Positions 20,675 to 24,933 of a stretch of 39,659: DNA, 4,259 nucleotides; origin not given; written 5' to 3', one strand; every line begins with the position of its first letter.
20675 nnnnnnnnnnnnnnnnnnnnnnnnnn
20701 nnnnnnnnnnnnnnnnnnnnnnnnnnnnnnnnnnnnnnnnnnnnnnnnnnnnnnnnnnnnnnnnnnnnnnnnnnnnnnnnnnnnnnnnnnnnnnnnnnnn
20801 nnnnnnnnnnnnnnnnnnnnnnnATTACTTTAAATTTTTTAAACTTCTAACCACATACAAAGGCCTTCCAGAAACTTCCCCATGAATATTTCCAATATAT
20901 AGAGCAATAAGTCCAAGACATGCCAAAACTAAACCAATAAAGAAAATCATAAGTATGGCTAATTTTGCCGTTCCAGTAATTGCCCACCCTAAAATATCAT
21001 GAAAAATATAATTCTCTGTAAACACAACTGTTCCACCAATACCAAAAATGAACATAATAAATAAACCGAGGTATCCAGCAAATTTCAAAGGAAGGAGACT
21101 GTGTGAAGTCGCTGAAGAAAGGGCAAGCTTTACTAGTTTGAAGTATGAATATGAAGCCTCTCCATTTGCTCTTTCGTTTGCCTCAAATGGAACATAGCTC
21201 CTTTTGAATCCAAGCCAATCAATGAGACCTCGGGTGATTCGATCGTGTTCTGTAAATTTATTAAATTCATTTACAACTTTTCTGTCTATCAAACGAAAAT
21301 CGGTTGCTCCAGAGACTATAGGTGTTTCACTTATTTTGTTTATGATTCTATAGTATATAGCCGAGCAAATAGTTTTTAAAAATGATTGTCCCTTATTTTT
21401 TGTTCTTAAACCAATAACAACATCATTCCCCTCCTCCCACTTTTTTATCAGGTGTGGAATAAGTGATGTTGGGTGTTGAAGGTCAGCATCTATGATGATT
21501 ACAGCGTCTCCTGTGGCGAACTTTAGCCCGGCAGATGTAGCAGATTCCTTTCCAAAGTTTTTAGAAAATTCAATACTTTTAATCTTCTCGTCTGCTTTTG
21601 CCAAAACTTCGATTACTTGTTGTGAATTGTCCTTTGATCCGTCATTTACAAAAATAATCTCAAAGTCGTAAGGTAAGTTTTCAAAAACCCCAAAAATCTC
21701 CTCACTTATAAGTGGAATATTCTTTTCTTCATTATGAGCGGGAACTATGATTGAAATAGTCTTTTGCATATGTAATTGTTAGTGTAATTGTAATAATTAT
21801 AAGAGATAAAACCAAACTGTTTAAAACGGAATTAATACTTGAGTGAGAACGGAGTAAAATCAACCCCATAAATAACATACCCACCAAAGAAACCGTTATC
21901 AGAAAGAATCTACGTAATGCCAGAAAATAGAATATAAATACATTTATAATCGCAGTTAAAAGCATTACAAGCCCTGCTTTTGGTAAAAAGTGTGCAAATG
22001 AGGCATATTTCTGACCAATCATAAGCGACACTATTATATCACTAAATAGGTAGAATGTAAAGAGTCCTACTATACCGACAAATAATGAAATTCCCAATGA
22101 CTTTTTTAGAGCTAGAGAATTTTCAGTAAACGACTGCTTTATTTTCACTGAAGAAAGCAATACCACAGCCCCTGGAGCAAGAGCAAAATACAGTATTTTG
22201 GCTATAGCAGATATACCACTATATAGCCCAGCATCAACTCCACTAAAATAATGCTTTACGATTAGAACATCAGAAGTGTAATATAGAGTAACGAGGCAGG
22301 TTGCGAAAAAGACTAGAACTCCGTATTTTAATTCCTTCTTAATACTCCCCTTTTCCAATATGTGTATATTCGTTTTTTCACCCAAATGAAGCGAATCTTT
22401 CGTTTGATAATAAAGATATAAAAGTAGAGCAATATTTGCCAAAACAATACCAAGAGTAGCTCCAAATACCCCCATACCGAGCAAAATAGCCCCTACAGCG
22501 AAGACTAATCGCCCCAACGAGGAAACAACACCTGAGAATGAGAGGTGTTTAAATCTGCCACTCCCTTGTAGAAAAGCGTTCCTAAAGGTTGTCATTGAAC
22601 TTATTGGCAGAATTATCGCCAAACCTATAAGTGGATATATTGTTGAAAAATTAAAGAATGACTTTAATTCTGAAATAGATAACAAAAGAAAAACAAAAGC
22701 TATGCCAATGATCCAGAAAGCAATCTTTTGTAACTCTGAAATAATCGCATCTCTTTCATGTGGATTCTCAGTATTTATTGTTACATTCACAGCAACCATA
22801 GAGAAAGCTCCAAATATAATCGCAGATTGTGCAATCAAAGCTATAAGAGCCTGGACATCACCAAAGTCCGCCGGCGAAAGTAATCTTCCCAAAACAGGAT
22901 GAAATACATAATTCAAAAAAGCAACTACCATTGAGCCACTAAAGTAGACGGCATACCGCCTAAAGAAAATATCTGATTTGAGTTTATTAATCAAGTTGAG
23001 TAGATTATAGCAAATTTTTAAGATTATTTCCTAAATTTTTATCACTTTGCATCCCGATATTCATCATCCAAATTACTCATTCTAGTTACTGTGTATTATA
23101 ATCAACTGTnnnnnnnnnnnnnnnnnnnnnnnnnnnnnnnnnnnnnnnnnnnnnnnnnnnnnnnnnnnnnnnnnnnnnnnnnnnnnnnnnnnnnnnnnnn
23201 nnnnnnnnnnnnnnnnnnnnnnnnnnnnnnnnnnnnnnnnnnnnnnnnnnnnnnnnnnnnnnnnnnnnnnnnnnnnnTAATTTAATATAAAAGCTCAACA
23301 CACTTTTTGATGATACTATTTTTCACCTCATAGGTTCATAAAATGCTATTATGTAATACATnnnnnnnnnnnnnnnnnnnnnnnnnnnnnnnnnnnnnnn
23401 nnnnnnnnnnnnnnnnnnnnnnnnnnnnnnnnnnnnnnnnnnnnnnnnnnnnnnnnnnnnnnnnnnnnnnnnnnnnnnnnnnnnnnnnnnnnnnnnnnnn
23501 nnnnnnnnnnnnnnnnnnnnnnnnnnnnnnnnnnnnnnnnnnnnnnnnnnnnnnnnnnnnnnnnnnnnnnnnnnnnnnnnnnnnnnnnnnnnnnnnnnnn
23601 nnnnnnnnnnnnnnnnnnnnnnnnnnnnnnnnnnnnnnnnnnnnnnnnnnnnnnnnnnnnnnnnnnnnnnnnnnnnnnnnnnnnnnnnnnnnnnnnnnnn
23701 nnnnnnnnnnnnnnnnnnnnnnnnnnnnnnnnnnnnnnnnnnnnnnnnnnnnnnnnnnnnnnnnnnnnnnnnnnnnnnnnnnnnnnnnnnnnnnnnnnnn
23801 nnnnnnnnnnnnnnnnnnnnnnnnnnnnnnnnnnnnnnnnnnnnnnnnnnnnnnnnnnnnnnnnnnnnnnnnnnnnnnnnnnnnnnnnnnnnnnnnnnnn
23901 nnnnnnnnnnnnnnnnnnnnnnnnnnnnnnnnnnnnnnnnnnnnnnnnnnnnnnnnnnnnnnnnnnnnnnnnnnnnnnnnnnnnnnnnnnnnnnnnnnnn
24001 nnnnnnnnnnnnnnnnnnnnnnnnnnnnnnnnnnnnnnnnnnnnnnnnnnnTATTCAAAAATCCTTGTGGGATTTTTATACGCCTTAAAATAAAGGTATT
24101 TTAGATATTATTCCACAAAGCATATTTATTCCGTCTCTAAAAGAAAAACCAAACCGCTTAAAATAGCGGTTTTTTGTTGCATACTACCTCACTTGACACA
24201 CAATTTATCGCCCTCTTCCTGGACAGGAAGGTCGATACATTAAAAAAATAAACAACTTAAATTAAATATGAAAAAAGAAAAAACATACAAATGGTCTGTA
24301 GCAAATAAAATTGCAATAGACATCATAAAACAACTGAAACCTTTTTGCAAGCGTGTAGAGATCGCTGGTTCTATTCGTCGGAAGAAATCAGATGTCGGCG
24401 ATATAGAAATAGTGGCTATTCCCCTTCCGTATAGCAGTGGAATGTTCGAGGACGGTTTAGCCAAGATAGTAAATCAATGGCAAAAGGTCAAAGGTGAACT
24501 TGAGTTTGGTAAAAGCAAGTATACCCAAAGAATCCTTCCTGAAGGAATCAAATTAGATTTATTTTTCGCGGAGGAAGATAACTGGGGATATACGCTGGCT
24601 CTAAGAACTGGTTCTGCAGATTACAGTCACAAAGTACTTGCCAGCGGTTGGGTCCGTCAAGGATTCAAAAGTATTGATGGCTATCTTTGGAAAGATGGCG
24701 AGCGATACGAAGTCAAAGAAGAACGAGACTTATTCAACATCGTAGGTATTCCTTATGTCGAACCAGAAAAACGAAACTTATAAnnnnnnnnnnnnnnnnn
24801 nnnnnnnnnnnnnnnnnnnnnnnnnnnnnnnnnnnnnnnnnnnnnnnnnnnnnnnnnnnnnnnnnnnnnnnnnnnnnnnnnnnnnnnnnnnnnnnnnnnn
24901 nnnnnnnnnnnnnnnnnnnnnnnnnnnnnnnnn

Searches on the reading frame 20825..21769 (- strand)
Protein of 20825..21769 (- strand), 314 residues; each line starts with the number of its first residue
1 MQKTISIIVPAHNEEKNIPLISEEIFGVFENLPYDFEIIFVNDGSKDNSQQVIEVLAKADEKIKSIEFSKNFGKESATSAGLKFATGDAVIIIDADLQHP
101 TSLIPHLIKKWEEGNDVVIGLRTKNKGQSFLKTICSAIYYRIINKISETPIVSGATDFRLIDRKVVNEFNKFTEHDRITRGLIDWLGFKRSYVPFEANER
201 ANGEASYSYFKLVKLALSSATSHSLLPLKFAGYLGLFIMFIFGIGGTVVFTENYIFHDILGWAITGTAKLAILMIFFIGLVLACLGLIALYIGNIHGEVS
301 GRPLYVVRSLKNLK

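Call 8: search_protein_families(library=pfam, proteins=[window:20825-21769:-], max_evalue=0.01)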
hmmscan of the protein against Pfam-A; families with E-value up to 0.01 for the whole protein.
window:20825-21769:- (314 aa): 3 families
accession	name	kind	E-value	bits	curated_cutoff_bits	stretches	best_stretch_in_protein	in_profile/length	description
PF00535.33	Glycos_transf_2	-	1e-33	117.1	23.3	1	6-168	1-166/168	Glycosyl transferase family 2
PF10111.15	Glyco_tranf_2_2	-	8.3e-07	29.2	27.3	1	6-96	1-91/276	Glycosyltransferase like family 2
PF13641.12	Glyco_tranf_2_3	-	0.0065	17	27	0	5-96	3-96/230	Glycosyltransferase like family 2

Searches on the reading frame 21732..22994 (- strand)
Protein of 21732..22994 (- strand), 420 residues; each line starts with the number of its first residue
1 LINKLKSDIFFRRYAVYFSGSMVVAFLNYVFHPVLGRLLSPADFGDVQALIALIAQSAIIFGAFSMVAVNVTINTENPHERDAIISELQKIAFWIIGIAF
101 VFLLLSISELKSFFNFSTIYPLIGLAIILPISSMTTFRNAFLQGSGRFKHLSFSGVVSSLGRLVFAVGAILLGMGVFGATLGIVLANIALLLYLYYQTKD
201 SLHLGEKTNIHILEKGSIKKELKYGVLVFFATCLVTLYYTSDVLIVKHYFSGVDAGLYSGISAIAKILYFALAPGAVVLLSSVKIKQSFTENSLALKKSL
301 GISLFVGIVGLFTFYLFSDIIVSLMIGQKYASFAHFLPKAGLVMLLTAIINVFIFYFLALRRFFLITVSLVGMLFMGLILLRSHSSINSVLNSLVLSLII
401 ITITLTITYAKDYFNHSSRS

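Call 9: search_protein_families(library=pfam, proteins=[window:21732-22994:-], max_evalue=0.01)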
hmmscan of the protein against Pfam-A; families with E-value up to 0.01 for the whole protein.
window:21732-22994:- (420 aa): 2 families
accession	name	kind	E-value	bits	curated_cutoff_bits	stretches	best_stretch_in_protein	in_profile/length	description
PF01943.22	Polysacc_synt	-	3.3e-20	73.1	28.2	1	15-276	6-262/274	Polysaccharide biosynthesis protein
PF13440.11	Polysacc_synt_3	-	1.7e-14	54.2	23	1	34-333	1-291/293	Polysaccharide biosynthesis protein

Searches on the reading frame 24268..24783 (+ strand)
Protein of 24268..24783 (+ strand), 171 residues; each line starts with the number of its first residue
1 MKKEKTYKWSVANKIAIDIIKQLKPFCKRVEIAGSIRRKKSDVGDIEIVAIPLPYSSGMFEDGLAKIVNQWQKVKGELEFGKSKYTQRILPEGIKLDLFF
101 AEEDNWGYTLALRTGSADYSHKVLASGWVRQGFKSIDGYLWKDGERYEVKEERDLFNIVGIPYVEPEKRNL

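Call 9: search_protein_families(library=pfam, proteins=[window:24268-24783:+], max_evalue=0.01)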
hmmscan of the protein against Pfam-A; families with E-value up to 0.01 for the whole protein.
window:24268-24783:+ (171 aa): 2 families
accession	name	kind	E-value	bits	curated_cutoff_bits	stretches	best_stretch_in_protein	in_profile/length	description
PF14791.11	DNA_pol_B_thumb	-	1.8e-07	31.3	25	1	132-170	23-63/63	DNA polymerase beta thumb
PF14792.12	DNA_pol_B_palm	-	0.0072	17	25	1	18-54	16-51/113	DNA polymerase beta palm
